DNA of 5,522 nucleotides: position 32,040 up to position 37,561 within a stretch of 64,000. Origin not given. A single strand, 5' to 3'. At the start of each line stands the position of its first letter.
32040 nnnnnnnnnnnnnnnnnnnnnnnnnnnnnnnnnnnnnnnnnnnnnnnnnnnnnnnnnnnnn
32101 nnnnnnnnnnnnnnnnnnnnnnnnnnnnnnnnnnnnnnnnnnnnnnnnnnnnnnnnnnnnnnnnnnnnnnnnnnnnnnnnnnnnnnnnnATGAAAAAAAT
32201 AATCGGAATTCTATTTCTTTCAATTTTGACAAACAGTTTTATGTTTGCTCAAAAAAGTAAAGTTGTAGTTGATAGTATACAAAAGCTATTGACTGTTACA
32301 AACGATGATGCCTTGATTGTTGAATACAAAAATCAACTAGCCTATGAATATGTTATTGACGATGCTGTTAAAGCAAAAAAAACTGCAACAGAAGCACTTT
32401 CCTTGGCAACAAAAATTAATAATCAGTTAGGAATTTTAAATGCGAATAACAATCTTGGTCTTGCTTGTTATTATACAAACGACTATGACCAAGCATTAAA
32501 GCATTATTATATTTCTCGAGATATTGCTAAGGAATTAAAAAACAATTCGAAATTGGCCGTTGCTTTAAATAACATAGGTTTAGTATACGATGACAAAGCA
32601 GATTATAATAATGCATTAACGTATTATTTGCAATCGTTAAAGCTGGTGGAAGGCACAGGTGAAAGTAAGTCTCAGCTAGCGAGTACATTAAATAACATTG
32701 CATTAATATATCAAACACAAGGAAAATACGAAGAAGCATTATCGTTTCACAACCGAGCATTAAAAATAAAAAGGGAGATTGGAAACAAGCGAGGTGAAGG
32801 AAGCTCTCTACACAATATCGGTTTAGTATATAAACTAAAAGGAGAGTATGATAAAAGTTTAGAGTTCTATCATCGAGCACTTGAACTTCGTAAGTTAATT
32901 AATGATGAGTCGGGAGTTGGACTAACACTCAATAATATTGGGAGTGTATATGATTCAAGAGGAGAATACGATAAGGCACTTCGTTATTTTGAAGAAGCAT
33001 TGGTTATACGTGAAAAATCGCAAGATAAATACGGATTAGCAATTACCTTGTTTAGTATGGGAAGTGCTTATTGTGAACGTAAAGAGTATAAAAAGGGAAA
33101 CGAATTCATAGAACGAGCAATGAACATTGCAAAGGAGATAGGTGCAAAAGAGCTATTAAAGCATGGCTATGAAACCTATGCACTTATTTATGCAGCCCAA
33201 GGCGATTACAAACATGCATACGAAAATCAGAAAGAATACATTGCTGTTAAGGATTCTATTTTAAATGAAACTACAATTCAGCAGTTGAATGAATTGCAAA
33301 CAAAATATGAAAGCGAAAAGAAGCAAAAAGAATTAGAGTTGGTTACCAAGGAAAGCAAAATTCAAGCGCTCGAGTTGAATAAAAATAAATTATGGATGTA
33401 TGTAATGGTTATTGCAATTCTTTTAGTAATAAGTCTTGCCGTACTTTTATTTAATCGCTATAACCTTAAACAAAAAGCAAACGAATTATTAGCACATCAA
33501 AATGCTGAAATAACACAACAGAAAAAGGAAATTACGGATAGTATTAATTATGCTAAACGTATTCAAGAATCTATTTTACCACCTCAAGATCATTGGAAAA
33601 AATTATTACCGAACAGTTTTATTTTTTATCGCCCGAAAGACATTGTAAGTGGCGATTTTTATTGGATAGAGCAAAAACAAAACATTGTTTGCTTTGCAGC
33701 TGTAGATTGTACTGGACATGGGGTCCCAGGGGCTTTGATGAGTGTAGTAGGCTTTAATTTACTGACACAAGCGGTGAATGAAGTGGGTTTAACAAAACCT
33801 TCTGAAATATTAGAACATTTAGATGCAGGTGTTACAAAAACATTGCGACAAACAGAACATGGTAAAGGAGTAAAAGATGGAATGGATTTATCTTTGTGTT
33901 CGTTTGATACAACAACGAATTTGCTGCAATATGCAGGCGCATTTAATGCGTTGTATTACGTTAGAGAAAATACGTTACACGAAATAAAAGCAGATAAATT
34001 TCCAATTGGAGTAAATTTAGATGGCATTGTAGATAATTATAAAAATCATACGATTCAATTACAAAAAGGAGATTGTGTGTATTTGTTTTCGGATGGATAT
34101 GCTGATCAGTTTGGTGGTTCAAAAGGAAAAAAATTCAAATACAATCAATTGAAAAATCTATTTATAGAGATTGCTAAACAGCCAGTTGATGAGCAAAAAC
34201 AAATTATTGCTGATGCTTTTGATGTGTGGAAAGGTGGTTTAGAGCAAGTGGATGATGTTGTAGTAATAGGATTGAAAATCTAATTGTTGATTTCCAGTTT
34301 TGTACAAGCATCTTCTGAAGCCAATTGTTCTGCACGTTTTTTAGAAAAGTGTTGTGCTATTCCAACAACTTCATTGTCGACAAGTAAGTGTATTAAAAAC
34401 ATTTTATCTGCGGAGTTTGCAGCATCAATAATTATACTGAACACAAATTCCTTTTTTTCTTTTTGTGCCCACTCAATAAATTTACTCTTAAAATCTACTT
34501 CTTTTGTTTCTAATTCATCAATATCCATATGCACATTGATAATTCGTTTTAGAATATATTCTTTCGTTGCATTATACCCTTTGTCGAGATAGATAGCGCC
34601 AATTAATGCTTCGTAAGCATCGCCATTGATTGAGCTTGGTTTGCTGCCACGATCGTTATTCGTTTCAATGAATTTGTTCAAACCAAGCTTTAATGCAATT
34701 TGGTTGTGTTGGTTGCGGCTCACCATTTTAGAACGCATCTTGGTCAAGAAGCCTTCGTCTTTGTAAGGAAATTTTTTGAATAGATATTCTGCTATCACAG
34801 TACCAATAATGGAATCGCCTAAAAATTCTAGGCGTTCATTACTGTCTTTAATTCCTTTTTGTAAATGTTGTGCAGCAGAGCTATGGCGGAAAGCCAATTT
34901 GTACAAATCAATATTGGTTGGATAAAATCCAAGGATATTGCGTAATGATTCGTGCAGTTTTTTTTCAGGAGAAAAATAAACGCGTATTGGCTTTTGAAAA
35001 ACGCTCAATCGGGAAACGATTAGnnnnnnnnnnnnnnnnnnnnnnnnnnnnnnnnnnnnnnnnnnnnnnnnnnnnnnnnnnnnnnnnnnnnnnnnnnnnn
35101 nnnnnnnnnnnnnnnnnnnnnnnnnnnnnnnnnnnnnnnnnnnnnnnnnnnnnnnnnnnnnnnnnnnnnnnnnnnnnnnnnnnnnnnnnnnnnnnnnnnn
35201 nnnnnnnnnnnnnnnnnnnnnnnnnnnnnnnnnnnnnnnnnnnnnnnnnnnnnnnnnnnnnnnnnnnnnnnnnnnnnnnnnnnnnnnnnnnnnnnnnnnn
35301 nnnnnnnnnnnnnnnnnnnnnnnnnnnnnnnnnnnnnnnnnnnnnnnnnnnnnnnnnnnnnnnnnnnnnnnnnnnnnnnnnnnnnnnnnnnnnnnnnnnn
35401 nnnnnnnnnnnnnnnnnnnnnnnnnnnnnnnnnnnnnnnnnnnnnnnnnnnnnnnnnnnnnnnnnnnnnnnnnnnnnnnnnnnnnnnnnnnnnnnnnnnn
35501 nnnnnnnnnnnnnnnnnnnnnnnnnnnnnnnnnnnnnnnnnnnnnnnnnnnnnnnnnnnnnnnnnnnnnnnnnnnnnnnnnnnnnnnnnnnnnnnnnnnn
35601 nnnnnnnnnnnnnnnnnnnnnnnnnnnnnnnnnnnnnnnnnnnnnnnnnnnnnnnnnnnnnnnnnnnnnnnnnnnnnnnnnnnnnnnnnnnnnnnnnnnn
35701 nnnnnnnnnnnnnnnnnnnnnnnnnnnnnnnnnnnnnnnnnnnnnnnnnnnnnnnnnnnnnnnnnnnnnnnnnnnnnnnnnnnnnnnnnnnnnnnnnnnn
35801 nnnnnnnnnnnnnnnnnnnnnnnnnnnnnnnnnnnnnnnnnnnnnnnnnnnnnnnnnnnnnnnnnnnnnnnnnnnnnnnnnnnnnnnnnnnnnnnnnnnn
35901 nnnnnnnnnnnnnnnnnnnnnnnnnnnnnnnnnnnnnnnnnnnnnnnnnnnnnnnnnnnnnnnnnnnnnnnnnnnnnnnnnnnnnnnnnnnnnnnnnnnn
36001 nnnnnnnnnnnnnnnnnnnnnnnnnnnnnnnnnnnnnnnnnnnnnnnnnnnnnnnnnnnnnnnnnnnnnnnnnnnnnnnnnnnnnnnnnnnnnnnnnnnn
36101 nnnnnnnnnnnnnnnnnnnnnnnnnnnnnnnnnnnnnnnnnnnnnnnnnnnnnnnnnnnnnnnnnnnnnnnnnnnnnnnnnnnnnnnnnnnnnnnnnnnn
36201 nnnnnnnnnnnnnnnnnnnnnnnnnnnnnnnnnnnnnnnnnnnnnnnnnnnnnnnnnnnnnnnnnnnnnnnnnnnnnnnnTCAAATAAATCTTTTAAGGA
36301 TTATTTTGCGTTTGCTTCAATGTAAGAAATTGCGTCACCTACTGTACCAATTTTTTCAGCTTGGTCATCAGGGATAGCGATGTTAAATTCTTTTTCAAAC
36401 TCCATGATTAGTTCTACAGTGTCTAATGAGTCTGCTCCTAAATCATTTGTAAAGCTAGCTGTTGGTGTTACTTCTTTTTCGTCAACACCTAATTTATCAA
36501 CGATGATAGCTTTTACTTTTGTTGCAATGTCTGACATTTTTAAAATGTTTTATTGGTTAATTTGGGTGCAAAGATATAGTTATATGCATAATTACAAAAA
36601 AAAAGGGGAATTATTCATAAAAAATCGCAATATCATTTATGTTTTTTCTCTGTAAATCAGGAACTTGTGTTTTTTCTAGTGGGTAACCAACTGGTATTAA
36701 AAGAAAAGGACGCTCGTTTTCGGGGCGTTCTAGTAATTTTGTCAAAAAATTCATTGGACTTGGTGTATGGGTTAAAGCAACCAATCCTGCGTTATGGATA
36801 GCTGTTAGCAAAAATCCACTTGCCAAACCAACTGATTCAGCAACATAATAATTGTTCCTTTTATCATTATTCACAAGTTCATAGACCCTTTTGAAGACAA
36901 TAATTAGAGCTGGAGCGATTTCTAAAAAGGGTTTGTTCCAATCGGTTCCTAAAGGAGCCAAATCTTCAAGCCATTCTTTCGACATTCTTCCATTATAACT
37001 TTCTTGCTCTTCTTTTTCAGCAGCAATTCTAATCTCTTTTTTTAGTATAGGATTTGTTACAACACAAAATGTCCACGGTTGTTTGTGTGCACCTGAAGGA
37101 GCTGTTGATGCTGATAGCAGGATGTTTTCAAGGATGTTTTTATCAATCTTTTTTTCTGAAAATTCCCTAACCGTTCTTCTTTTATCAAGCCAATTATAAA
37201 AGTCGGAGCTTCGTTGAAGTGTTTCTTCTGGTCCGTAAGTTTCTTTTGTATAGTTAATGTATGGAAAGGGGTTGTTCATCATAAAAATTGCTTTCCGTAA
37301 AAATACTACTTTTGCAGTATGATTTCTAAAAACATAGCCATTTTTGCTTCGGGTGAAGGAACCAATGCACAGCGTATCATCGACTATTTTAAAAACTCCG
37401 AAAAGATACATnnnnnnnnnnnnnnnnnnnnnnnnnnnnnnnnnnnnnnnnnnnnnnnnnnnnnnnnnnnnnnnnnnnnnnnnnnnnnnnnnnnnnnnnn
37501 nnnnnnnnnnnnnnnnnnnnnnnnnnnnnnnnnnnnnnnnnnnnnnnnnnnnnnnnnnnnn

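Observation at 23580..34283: Four sensor-phosphatase genes packed as one co-directional unit with alternating sensor types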

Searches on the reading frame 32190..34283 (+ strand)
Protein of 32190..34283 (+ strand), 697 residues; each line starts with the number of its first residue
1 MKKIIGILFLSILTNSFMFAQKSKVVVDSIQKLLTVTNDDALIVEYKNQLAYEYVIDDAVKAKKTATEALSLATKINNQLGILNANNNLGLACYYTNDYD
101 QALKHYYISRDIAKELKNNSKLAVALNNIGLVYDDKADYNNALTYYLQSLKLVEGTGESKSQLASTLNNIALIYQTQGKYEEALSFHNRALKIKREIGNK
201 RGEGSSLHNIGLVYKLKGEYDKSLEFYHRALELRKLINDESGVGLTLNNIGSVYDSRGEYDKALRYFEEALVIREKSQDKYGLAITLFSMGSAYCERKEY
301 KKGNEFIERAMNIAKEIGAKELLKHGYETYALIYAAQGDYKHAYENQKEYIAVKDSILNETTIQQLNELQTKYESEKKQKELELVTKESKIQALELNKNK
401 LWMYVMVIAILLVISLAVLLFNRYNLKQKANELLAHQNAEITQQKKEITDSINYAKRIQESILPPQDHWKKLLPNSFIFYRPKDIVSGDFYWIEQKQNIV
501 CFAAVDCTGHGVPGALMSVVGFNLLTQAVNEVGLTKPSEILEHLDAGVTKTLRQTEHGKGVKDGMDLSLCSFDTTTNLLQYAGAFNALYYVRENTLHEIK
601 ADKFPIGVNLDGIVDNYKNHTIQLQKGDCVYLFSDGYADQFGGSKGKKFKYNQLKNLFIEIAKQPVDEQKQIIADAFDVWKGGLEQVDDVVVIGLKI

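Call 9: search_protein_families(library=pfam, proteins=[window:32190-34283:+], max_evalue=0.01)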
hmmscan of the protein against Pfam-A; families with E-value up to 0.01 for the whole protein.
window:32190-34283:+ (697 aa): 16 families
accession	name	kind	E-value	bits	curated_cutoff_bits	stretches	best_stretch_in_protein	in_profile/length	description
PF13424.12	TPR_12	-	1.7e-45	153.5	30.1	4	205-275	4-76/77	Tetratricopeptide repeat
PF00515.34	TPR_1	-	2e-31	106.9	27.8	4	246-275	3-32/34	Tetratricopeptide repeat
PF13374.12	TPR_10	-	4.5e-27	93.7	27.5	3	163-196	1-34/42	Tetratricopeptide repeat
PF13176.12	TPR_7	-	5.4e-27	92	27.9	3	246-280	1-35/36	Tetratricopeptide repeat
PF07719.23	TPR_2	-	1.6e-25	87.5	27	2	246-274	3-31/34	Tetratricopeptide repeat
PF07228.17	SpoIIE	-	3.2e-20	73.3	25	1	500-696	5-190/192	Stage II sporulation protein E (SpoIIE)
PF13181.12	TPR_8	-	2.7e-18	64.9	25.7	4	164-195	1-32/34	Tetratricopeptide repeat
PF17874.7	TPR_MalT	-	6.4e-14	52.4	45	2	208-352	44-191/336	MalT-like TPR region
PF24885.1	TPR_NPHP3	-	1e-12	48.4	100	2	120-201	138-220/239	Nephrocystin-3 TPR domain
PF13428.12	TPR_14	-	1e-06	29.2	23.5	0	251-273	8-30/44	Tetratricopeptide repeat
PF22883.1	Consortin_N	-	0.00046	20.5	27.7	0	165-186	7-28/52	Consortin, N-terminal domain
PF09986.15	DUF2225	-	0.00096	19.4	21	1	93-193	54-147/214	Uncharacterized protein conserved in bacteria (DUF2225)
PF13414.12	TPR_11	-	0.0014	18.7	26.8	0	211-234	1-24/42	TPR repeat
PF13432.12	TPR_16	-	0.0016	19.3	32.7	0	246-274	33-59/65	Tetratricopeptide repeat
PF13174.12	TPR_6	-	0.0041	18.1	26.3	0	207-232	3-28/33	Tetratricopeptide repeat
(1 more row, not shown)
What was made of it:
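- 32190..34283 (+): g4: signal peptide, TPR sensor, transmembrane helix (33396-33452), and SiaA-like PP2C module (33525-34280). 697 aa. Its start overlaps the g3 stop (ATGA). Its 3' end overlaps the convergent RNase III gene by 4 nt. Pfam TPR_12 at 1.7e-45 and SpoIIE at 3.2e-20 (call 9).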

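Call 17: find_encoding_contigs(protein=window:32190-34283:+, flank=10000, max_places=6)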
Protein window:32190-34283:+ (697 aa): no gene with exactly this product is on record in the collection.
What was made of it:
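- Tried and rejected: An exact look-up of g4 found no record of this genome (call 17).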

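Call 50: search_solved_structures(query=window:32190-34283:+, max_evalue=0.001)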
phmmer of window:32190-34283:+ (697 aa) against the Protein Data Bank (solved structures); distinct sequences matched with E-value up to 0.001: 95 (the best 60 are shown).
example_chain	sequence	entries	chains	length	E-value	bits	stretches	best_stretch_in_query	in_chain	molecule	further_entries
9qhb_A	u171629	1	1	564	6.8e-49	170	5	88-313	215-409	Engineered tetratricopeptide repeat protein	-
6k4e_A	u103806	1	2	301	4.5e-37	130.9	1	428-695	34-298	Putative serine phosphatase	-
8bu0_A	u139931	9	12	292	9.8e-35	123.2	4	128-277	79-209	Consensus tetratricopeptide repeat protein | Crystal structure of an 8-repeat consensus TPR superhelix with Zinc. | Monomer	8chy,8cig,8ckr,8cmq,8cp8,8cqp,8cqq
5a6c_A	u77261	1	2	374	8.8e-29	103.5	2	141-320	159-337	G-PROTEIN-SIGNALING MODULATOR 2, AFADIN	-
6hc2_A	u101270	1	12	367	9.2e-29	103.5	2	141-320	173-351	G-protein-signaling modulator 2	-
3sf4_A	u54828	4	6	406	2.4e-28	102.1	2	141-320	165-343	G-protein-signaling modulator 2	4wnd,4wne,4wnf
4wng_A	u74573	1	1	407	2.4e-28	102.1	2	141-320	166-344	G-protein-signaling modulator 2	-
3ro2_A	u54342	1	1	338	1.2e-27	99.8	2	141-318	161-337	G-protein-signaling modulator 2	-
4g2v_A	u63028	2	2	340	1.2e-27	99.7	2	141-318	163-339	G-protein-signaling modulator 2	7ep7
9qhc_A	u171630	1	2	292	1.3e-27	99.6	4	170-311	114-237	Engineered tetratricopeptide repeat protein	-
5ojf_A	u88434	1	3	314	3.6e-26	94.9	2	121-273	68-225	Kinesin light chain 2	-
4jhr_A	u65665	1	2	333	3.3e-24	88.4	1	141-326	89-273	G-protein-signaling modulator 2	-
5a7d_B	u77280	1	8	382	3.7e-24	88.2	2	132-317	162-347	PINS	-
4a1s_A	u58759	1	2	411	6.8e-23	84.1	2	133-314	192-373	PARTNER OF INSCUTEABLE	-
7obi_A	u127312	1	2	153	2.6e-22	82.2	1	123-274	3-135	CTPR-rv4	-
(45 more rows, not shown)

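Call 79: search_protein_families(library=ncbifam, proteins=[window:32190-34283:+], max_evalue=0.00001)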
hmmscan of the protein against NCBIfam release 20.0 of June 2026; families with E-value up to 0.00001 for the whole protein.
window:32190-34283:+ (697 aa): 10 families
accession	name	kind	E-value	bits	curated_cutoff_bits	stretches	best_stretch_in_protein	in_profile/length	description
NF038263.1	prot_phos_SiaA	equivalog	8.3e-61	206.3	700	1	433-696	396-656/658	biofilm regulation protein phosphatase SiaA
NF053520.1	HK_Porph_FimS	equivalog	2e-40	138.7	600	2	163-433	123-387/618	sensor histidine kinase FimS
NF041717.1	HaaA_phane_TPR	equivalog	2e-37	128.8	1125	2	62-273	651-861/882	cyclophane-containing RiPP biosynthesis TPR protein HaaT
NF002725.1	PRK02603.1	equivalog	1.7e-22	80.3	143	3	175-259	46-121/173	photosystem I assembly protein Ycf3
NF053779.1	BT3442_fam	equivalog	3.9e-15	55.6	940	1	205-450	183-404/563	BT3442 family protein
NF053617.1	SARPRegAfsRStmc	equivalog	7e-14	50.8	1430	1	57-207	750-899/986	SARP-family global regulator AfsR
NF040586.1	FxSxx_TPR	equivalog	1.7e-11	43.4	300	1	122-278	427-590/830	FxSxx-COOH system tetratricopeptide repeat protein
NF040959.1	MamA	equivalog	5e-08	32.6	200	0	87-234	75-203/204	magnetosome protein MamA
NF053720.1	NsdA_fam_reg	subfamily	7e-08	32.4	75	0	258-343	215-300/432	NsdA family TPR-like regulatory protein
NF033762.1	social_mot_Tgl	equivalog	1.7e-07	30.8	225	1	161-350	28-196/252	social motility TPR repeat lipoprotein Tgl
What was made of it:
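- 32190..34283 (+): NCBIfam SiaA at 8.3e-61 (call 79).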

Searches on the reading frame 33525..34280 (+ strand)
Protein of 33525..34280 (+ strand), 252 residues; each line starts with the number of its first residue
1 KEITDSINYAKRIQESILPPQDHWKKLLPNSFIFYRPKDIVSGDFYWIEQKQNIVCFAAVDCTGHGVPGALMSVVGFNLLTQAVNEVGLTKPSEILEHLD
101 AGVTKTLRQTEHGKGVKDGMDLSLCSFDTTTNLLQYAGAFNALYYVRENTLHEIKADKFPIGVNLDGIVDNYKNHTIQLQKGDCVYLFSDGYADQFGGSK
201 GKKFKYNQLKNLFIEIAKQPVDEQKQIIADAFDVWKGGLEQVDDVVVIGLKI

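Call 78: search_solved_structures(query=window:33525-34280:+, max_evalue=0.00001, show_alignments=2)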
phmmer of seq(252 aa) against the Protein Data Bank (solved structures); distinct sequences matched with E-value up to 0.00001: 1.
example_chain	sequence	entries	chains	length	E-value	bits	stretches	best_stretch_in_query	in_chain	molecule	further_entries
6k4e_A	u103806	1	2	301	3.6e-35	124.9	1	1-250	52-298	Putative serine phosphatase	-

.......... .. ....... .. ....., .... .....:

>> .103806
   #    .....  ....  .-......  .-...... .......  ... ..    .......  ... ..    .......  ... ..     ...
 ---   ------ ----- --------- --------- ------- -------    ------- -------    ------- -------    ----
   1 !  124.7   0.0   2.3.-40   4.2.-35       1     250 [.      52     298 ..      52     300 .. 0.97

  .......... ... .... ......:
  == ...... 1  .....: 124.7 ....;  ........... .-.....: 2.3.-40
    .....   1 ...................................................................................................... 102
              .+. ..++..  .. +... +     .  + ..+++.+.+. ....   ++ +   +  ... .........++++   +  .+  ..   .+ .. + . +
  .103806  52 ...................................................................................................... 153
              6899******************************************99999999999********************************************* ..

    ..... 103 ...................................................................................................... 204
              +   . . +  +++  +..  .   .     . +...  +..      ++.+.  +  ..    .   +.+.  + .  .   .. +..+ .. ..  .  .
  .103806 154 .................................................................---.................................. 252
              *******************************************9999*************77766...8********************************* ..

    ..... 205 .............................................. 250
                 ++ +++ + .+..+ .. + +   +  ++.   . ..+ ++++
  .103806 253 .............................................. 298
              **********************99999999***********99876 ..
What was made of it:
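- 32190..34283 (+): Alignment to 6k4e in call 78.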

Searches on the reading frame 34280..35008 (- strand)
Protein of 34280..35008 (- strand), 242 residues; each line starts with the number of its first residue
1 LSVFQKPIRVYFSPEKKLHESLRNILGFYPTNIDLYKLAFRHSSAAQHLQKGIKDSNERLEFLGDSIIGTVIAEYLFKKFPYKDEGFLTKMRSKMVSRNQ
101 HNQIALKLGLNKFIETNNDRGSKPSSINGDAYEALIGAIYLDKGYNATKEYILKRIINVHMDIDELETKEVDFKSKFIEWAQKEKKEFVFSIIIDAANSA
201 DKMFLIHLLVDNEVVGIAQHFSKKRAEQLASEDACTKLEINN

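Call 15: search_protein_families(library=pfam, proteins=[window:34280-35008:-], max_evalue=0.001)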
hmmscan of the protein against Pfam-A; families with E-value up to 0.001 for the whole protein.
window:34280-35008:- (242 aa): 4 families
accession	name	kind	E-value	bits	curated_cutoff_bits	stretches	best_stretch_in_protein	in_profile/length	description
PF14622.11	Ribonucleas_3_3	-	8.9e-29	100.7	35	1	33-158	2-126/128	Ribonuclease-III-like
PF00636.31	Ribonuclease_3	-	3.4e-23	82.8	27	1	58-144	1-102/102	Ribonuclease III domain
PF00035.32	dsrm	-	3.1e-11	44.1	23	1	174-238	2-66/66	Double-stranded RNA binding motif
PF22935.1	RM44_endonuclase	-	1.2e-05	25.8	27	1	52-138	54-138/139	Large ribosomal subunit protein mL44, endonuclease domain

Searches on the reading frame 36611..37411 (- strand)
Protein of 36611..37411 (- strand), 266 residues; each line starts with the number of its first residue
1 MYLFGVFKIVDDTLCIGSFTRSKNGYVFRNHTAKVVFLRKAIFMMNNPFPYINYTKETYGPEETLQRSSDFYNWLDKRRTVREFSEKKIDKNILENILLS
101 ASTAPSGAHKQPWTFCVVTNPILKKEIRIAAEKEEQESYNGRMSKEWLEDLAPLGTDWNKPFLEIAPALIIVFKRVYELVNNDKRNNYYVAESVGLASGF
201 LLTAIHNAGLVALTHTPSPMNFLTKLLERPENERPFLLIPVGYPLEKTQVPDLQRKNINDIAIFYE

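Call 15: search_protein_families(library=pfam, proteins=[window:36611-37411:-], max_evalue=0.001)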
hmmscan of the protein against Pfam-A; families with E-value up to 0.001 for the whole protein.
window:36611-37411:- (266 aa): 2 families
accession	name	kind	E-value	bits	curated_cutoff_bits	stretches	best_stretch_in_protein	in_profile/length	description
PF00881.29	Nitroreductase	-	4.1e-19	69.8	23.5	1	76-243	2-167/167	Nitroreductase family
PF14512.11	TM1586_NiRdase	-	4.4e-05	23.6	27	0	71-97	2-28/215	Putative TM nitroreductase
